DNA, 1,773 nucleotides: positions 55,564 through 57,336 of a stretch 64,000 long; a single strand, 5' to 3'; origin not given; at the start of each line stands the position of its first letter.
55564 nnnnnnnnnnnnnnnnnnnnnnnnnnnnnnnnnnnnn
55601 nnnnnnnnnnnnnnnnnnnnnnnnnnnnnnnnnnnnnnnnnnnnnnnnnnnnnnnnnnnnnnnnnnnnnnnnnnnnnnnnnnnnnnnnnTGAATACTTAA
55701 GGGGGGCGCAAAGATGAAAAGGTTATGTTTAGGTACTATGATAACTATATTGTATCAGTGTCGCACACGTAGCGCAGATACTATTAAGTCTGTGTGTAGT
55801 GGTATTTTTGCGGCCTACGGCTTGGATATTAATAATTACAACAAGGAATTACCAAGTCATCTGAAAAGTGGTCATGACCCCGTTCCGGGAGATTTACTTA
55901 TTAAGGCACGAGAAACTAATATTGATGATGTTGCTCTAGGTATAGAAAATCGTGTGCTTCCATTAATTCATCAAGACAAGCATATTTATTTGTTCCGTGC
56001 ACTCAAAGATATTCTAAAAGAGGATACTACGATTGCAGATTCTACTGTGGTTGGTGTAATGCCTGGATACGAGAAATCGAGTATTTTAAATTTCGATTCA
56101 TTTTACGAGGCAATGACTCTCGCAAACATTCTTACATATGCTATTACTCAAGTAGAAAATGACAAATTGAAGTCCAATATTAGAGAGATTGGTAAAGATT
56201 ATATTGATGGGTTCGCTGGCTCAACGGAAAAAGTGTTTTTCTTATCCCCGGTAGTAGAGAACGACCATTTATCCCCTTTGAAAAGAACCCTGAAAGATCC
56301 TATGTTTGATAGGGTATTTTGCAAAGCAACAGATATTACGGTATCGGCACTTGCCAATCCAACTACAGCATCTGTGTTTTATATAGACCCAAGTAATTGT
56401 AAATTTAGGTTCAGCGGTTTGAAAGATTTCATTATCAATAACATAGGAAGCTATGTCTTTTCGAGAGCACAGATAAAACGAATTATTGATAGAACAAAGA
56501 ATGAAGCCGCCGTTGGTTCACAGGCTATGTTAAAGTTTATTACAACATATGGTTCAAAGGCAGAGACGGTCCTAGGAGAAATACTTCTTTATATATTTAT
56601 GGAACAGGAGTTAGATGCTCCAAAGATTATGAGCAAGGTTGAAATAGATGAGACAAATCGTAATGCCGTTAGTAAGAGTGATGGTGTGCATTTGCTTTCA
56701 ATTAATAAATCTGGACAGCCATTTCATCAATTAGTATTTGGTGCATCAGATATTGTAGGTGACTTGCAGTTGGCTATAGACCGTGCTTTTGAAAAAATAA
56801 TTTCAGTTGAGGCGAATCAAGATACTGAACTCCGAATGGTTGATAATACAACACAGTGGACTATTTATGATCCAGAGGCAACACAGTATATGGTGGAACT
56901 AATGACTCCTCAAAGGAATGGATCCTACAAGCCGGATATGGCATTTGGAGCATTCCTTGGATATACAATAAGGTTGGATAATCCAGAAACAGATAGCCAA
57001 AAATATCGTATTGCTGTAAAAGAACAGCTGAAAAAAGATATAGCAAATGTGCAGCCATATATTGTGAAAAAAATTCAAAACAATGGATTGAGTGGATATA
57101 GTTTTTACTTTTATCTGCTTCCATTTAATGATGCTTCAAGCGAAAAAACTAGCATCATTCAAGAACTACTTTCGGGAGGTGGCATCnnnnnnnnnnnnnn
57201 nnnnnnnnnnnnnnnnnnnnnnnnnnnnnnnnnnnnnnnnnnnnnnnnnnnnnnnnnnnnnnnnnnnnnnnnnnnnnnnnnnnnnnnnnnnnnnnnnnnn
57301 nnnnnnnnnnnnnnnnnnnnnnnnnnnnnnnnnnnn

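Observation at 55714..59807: Hachiman-like pair with a long HamA whose nuclease motif looks degenerate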

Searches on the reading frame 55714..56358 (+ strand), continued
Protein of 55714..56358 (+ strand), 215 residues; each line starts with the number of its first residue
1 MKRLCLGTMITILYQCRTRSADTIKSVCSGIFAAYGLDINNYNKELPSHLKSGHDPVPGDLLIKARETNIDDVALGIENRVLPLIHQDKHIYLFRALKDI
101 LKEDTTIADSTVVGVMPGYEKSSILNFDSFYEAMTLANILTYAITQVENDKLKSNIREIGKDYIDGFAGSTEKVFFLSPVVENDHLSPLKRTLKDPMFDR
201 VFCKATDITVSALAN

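Call 63: search_protein_families(library=padloc, proteins=[P0181, P0204, P0238, P0270, P0222, P0239, P0247, P0253, P0224, window:55714-56268:+], max_evalue=0.001)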
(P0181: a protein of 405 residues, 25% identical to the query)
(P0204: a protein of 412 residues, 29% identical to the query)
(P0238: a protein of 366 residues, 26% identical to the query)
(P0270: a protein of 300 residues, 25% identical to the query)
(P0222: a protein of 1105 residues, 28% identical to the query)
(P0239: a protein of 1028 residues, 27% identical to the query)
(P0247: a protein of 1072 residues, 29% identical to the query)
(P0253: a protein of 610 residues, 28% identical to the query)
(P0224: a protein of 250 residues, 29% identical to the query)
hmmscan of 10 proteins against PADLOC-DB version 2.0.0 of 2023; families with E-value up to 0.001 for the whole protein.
P0181 (405 aa): 2 families
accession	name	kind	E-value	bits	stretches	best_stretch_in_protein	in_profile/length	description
PDLC00164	HamA1|HamA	-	4.1e-30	103.1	1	1-183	1-182/490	DUF1837 domain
PDLC04772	PDC-M68A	-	2.3e-05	22.5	1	231-401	75-251/253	-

P0204 (412 aa): 2 families
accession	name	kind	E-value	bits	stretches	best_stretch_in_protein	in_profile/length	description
PDLC00164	HamA1|HamA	-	1.3e-29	101.4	1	1-175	1-173/490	DUF1837 domain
PDLC04772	PDC-M68A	-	0.00044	18.3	1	240-408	76-251/253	-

P0238 (366 aa): 4 families
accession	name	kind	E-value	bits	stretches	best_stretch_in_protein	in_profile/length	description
PDLC03857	LmuA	-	8.5e-57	191.3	1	209-366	170-327/327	-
PDLC03852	LmuA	-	7.1e-44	149.1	1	210-363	187-334/336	-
PDLC00164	HamA1|HamA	-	3.1e-25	87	1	2-198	3-195/490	DUF1837 domain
PDLC03851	LmuA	-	3e-05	22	1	260-364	222-326/343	-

P0270 (300 aa): 1 family
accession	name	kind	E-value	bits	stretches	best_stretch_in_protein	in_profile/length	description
PDLC00164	HamA1|HamA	-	1.7e-29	101.1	1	1-176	1-176/490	DUF1837 domain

P0222 (1105 aa): 3 families
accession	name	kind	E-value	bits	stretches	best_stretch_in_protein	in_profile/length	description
PDLC00164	HamA1|HamA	-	2.9e-28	97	1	1-172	1-172/490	DUF1837 domain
PDLC01169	TPR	-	2.1e-10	38.4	1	703-785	103-183/252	TPR repeats containing protein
PDLC01171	TPR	-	0.0001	19.5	1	668-814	180-308/504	TPR repeats containing protein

P0239 (1028 aa): 1 family
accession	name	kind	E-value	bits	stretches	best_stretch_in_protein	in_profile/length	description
PDLC00164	HamA1|HamA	-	1.4e-23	81.5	1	10-214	3-205/490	DUF1837 domain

P0247 (1072 aa): 1 family
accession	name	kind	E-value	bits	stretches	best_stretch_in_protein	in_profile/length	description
PDLC00164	HamA1|HamA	-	1.7e-23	81.3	1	2-180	1-178/490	DUF1837 domain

P0253 (610 aa): 1 family
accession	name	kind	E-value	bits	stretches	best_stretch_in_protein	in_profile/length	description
PDLC00164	HamA1|HamA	-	6.9e-28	95.8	1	1-198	1-181/490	DUF1837 domain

P0224 (250 aa): 1 family
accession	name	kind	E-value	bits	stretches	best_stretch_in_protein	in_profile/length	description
PDLC00164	HamA1|HamA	-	2.2e-26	90.8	1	2-184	2-179/490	DUF1837 domain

window:55714-56268:+ (185 aa): 1 family
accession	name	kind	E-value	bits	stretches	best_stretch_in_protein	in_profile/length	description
PDLC00164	HamA1|HamA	-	5.6e-67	224.7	1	1-184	1-184/490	DUF1837 domain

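Call 78: search_protein_families(library=pfam, alignment_id=A4, max_evalue=0.0001)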
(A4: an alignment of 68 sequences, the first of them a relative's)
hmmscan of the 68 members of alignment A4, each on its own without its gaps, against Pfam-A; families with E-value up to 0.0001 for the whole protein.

A. member 1, P0124 (485 aa): 1 family
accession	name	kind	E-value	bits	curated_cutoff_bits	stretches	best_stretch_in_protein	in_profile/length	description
PF08878.16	HamA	-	1.2e-30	107.5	25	1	231-467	1-230/230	HamA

B. families by the number of members that match (of 68 scanned): 23 families
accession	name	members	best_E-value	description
PF08878.16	HamA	43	5.7e-43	HamA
PF20277.3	CTD11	12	7e-32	C-terminal domain 11 of the ABC-three component (ABC-3C) systems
PF20282.3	CTD6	4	1.8e-45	C-terminal domain 6 of the ABC-three component (ABC-3C) systems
PF13424.12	TPR_12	1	2.9e-95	Tetratricopeptide repeat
PF07719.23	TPR_2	1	3.9e-42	Tetratricopeptide repeat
PF13374.12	TPR_10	1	4.9e-42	Tetratricopeptide repeat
PF00515.34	TPR_1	1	8.2e-42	Tetratricopeptide repeat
PF24885.1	TPR_NPHP3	1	7e-39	Nephrocystin-3 TPR domain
PF13181.12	TPR_8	1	8e-33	Tetratricopeptide repeat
PF13176.12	TPR_7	1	2.2e-25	Tetratricopeptide repeat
PF13428.12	TPR_14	1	2.3e-16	Tetratricopeptide repeat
PF00589.27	Phage_integrase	1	8.8e-14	Phage integrase family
PF13432.12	TPR_16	1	1.1e-11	Tetratricopeptide repeat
PF13431.12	TPR_17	1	3.3e-10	Tetratricopeptide repeat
PF13414.12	TPR_11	1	6.8e-10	TPR repeat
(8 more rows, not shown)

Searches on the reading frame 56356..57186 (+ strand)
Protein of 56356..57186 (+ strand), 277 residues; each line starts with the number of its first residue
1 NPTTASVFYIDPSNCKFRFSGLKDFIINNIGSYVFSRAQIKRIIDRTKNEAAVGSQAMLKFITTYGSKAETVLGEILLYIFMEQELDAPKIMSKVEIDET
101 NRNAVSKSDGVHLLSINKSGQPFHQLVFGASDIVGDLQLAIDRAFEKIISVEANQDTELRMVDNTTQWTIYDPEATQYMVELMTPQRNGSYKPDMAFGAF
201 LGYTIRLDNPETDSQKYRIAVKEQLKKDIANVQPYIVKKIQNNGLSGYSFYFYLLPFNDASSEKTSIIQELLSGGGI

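Call 45: search_dna_similar(query=window:56356-57186:+, collection=plasmids, mode=protein, max_evalue=0.01, max_rows=40, rows=spread)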
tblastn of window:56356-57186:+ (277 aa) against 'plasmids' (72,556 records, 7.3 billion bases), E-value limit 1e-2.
Records with a match: 14; places in all: 14; records where one place covers at least 80% of the query: 9.
Best place of each record, by identity: <60% 14.
By first word of the organism name: Arthrobacter 6; Rhodococcus 2; Rhizobium 2; Paenarthrobacter 1; Azospirillum 1; Paracoccus 1; Sphingobium 1.
By predicted mobility (MOB-suite, as given by PLSDB): conjugative 10; non-mobilizable 2; mobilizable 2.
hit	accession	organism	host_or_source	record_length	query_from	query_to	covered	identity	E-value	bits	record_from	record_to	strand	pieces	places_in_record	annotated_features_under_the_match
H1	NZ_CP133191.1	Rhodococcus erythropolis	Spring wheat plant ( Triticum aestivum ...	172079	14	257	88%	28.8%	3e-18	92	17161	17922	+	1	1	DUF1837 domain-containing protein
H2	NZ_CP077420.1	Rhodococcus qingshengii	pure culture,oil-contaminated water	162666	14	257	88%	28.4%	2e-18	92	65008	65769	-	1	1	DUF1837 domain-containing protein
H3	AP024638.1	Arthrobacter sp. NtRootC7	Nicotiana tabacum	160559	26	257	84%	27.6%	1e-17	90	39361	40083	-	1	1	hypothetical protein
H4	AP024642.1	Arthrobacter sp. NtRootD5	Nicotiana tabacum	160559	26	257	84%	27.6%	1e-17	90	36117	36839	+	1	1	hypothetical protein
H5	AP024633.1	Arthrobacter sp. NtRootA2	Nicotiana tabacum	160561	26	257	84%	27.6%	1e-17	90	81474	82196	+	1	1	hypothetical protein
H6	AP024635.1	Arthrobacter sp. NtRootA4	Nicotiana tabacum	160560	26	257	84%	27.6%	1e-17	90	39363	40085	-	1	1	hypothetical protein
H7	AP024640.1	Arthrobacter sp. NtRootC45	Nicotiana tabacum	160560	26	257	84%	27.6%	1e-17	90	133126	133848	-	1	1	hypothetical protein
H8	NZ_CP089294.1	Paenarthrobacter nicotinovorans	-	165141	26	257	84%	27.6%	1e-17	90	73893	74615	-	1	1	DUF1837 domain-containing protein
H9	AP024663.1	Arthrobacter sp. NicSoilE8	-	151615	26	257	84%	27.2%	3e-17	89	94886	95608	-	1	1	hypothetical protein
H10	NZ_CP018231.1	Rhizobium leguminosarum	Vavilovia formosa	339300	74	256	66%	25.1%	6e-3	45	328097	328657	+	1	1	DUF1837 domain-containing protein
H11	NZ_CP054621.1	Azospirillum oryzae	cell culture,soil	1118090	74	269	71%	21.8%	1e-5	54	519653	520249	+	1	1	record has no annotation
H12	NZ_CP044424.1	Paracoccus pantotrophus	cell culture,denitrifying, ...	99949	74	256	66%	22.9%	5e-4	49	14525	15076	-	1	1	DUF1837 domain-containing protein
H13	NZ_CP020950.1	Rhizobium sp. CIAT894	-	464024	74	256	66%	22.4%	5e-4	49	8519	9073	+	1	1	DUF1837 domain-containing protein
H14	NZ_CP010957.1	Sphingobium sp. YBL2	cell culture,soil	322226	74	256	66%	22.3%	4e-4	49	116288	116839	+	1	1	DUF1837 domain-containing protein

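Call 46: get_annotated_region(hit=H1, flank=4000)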
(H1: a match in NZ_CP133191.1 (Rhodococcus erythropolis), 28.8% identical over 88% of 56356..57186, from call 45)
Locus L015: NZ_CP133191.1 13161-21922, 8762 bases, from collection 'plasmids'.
description: Rhodococcus erythropolis strain MGMM8 plasmid pMGMM8_1, complete sequence
organism: Rhodococcus erythropolis (NCBI taxid 1833)
taxonomy: Bacteria; Actinomycetota; Actinomycetes; Mycobacteriales; Nocardiaceae; Rhodococcus; Rhodococcus erythropolis
host: -; source: Spring wheat plant ( Triticum aestivum L); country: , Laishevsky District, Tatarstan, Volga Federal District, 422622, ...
typing (MOB-suite, as given by PLSDB): non-mobilizable
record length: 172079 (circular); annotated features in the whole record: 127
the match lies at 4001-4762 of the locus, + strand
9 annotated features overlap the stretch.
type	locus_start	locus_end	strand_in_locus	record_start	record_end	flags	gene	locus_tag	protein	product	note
CDS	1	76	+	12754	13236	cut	-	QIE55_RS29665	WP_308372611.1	DUF4188 domain-containing protein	-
CDS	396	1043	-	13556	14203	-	-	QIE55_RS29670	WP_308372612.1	helix-turn-helix domain-containing protein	-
CDS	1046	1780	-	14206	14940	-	-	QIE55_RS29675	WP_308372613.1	hypothetical protein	-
CDS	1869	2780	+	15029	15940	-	-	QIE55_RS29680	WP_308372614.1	alpha/beta fold hydrolase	-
CDS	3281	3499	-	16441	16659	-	-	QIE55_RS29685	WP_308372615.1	hypothetical protein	-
CDS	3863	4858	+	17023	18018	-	-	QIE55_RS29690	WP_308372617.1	DUF1837 domain-containing protein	-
CDS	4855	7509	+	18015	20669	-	-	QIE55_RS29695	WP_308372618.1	DEAD/DEAH box helicase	-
CDS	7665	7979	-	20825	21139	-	-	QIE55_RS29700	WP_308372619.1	hypothetical protein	-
CDS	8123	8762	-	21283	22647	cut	-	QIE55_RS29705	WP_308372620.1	helix-turn-helix domain-containing protein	-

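Call 47: get_annotated_region(hit=H8, flank=4000)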
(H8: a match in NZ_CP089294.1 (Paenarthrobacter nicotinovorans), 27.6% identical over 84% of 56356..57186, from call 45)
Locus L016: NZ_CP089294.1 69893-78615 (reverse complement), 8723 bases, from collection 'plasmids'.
description: Paenarthrobacter nicotinovorans strain ATCC 49919 plasmid pAO1, complete sequence
organism: Paenarthrobacter nicotinovorans (NCBI taxid 29320)
taxonomy: Bacteria; Actinomycetota; Actinomycetes; Micrococcales; Micrococcaceae; Paenarthrobacter; Paenarthrobacter nicotinovorans
host: -; source: -; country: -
typing (MOB-suite, as given by PLSDB): conjugative; relaxase MOBP; mating-pair formation MPF_T
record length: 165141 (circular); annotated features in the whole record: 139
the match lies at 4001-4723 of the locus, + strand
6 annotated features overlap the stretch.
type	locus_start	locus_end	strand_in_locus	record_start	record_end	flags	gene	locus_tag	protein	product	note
CDS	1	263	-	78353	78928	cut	-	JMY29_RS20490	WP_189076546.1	hypothetical protein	-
CDS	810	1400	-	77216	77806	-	-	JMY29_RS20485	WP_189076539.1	hypothetical protein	-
CDS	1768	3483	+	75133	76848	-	-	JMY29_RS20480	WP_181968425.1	hypothetical protein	-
CDS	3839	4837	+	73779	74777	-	-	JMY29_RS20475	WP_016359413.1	DUF1837 domain-containing protein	-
CDS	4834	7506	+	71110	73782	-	-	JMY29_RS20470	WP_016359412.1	DEAD/DEAH box helicase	-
CDS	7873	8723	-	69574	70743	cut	-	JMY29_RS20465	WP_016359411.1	glycerate kinase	-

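Call 48: get_annotated_region(hit=H12, flank=4000)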
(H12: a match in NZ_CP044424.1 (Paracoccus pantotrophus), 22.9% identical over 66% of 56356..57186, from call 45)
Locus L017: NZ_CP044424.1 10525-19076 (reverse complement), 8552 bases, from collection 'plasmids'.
description: Paracoccus pantotrophus strain DSM 2944 plasmid pPAN1, complete sequence
organism: Paracoccus pantotrophus (NCBI taxid 82367)
taxonomy: Bacteria; Pseudomonadota; Alphaproteobacteria; Rhodobacterales; Paracoccaceae; Paracoccus; Paracoccus pantotrophus
host: -; source: cell culture,denitrifying, sulfide-oxidizing effluent-treatment plant; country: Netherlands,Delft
typing (MOB-suite, as given by PLSDB): mobilizable; replicon rep_cluster_605; relaxase MOBP
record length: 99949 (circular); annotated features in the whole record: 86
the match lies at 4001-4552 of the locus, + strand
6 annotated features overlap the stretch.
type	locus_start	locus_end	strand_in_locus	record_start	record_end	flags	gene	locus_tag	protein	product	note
CDS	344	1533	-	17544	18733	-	-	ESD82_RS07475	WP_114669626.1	IS3 family transposase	-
CDS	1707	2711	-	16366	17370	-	-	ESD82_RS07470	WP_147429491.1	saccharopine dehydrogenase NADP-binding domain-containing protein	-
CDS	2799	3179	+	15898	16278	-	-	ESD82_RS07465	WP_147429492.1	helix-turn-helix domain-containing protein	-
CDS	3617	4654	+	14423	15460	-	-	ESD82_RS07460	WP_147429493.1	DUF1837 domain-containing protein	-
CDS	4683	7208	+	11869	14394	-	-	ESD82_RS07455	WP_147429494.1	DEAD/DEAH box helicase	-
CDS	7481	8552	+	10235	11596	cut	-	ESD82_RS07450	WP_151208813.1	DUF262 domain-containing protein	-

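Call 49: get_annotated_region(hit=H14, flank=4000)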
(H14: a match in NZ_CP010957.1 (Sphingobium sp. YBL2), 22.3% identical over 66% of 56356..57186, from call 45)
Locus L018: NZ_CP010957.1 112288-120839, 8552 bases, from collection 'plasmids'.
description: Sphingobium sp. YBL2 plasmid 3pYBL2-3, complete sequence
organism: Sphingobium sp. YBL2 (NCBI taxid 484429)
taxonomy: Bacteria; Pseudomonadota; Alphaproteobacteria; Sphingomonadales; Sphingomonadaceae; Sphingobium; Sphingobium sp. YBL2
host: -; source: cell culture,soil; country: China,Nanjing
typing (MOB-suite, as given by PLSDB): conjugative; relaxase MOBF; mating-pair formation MPF_T
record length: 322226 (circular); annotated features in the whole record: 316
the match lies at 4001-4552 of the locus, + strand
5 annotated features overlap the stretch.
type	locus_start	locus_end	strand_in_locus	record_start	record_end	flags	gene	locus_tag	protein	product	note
CDS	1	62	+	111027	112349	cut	-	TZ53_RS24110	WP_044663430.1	hypothetical protein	-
CDS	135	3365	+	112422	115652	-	-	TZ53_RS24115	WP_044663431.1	hypothetical protein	-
CDS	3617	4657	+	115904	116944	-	-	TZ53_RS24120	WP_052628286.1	DUF1837 domain-containing protein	-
CDS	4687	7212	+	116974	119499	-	-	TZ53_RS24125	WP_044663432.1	DEAD/DEAH box helicase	-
CDS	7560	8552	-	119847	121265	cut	-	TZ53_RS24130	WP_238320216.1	BCCT family transporter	GO:0071705 - nitrogen compound transport [Evidence IEA]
